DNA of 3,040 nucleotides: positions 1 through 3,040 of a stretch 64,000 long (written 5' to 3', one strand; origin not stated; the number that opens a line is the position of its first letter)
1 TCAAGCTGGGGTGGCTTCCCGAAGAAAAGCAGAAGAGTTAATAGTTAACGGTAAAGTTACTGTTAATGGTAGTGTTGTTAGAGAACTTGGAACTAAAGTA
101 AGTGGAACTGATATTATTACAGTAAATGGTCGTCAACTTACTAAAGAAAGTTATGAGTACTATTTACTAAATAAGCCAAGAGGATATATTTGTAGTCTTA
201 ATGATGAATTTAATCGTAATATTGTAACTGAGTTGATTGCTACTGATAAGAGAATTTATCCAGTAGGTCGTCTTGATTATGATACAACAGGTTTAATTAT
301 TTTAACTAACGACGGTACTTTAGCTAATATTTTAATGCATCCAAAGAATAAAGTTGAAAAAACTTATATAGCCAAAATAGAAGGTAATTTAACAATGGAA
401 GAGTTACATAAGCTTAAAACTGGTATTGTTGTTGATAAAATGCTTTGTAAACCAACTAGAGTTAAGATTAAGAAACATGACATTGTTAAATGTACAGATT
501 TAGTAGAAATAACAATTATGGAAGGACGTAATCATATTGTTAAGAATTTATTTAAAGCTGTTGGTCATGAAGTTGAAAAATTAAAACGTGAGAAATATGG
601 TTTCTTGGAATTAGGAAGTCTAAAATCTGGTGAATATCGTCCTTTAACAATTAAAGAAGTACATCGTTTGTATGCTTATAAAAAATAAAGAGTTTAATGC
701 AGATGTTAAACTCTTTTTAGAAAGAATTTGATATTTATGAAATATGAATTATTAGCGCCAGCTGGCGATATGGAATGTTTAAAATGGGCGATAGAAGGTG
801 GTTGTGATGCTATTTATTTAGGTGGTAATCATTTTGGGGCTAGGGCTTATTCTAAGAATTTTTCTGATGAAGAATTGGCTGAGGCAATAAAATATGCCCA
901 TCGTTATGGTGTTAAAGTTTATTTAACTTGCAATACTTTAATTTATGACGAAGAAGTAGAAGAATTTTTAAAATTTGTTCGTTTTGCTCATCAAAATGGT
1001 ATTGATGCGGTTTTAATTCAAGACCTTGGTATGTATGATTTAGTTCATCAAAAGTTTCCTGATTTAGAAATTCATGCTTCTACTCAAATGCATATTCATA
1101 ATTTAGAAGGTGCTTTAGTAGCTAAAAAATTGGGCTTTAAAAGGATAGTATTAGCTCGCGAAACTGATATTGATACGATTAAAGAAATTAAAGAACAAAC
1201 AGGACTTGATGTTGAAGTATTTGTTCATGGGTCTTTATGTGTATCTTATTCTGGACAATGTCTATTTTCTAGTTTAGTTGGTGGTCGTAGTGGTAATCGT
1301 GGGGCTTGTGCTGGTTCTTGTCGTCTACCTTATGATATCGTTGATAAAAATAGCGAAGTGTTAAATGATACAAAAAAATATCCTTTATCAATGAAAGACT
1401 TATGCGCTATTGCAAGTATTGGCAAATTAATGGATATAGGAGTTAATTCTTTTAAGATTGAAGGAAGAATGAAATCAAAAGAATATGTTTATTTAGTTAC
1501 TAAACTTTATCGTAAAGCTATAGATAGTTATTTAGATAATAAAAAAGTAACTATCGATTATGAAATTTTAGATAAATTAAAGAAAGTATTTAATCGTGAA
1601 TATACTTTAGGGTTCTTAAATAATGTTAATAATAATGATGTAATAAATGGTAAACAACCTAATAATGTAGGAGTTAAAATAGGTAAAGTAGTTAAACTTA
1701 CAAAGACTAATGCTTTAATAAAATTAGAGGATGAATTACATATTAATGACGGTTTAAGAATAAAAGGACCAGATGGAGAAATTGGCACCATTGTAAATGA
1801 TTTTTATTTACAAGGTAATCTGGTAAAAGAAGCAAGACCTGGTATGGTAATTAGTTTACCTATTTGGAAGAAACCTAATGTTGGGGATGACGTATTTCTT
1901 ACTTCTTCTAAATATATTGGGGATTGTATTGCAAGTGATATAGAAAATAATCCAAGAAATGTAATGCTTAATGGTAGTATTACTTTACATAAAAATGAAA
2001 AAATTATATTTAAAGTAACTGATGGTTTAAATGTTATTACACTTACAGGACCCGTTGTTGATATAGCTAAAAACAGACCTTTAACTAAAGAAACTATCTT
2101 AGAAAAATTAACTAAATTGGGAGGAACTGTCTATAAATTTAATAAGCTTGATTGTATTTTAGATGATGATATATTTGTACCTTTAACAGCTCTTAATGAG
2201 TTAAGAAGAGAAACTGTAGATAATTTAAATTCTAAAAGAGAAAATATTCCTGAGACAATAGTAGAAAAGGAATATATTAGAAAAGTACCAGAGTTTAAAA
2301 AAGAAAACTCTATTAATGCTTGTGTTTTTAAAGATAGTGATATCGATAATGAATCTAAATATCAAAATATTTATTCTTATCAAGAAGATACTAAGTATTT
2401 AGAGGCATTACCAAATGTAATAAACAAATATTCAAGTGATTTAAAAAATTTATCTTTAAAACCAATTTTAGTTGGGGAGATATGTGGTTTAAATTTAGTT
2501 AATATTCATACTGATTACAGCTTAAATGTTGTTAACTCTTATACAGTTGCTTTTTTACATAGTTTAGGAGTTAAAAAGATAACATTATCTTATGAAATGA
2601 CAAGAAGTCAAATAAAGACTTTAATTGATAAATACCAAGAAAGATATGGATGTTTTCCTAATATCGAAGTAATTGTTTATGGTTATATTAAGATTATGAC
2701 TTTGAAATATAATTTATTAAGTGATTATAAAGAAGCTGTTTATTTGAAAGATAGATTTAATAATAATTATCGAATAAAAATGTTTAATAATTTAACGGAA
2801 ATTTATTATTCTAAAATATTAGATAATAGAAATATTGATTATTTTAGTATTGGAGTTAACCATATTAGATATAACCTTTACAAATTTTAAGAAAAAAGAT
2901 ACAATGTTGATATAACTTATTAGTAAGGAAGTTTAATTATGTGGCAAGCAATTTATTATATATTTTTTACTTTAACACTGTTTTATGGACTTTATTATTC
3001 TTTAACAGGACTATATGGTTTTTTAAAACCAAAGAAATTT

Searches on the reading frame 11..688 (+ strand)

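Call 50: search_protein_families(library=pfam, proteins=[window:11-688:+], max_evalue=0.001)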
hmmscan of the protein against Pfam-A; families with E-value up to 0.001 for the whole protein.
window:11-688:+ (225 aa): 2 families
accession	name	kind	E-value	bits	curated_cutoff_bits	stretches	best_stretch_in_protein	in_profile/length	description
PF00849.27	PseudoU_synth_2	-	2.8e-24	86.5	26.8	1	50-182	2-151/152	RNA pseudouridylate synthase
PF01479.30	S4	-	5.8e-10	39.2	22.8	1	2-36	13-48/48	S4 domain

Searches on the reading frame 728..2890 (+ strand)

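Call 50: search_protein_families(library=pfam, proteins=[window:728-2890:+], max_evalue=0.001)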
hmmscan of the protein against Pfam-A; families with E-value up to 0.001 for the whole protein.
window:728-2890:+ (720 aa): 2 families
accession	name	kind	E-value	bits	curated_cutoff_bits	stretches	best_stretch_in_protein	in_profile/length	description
PF01136.24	Peptidase_U32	-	6.4e-91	304.2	22.4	2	78-299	2-229/233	Peptidase family U32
PF12392.13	DUF3656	-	8.4e-20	71.9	22.1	1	389-504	1-108/109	Collagenase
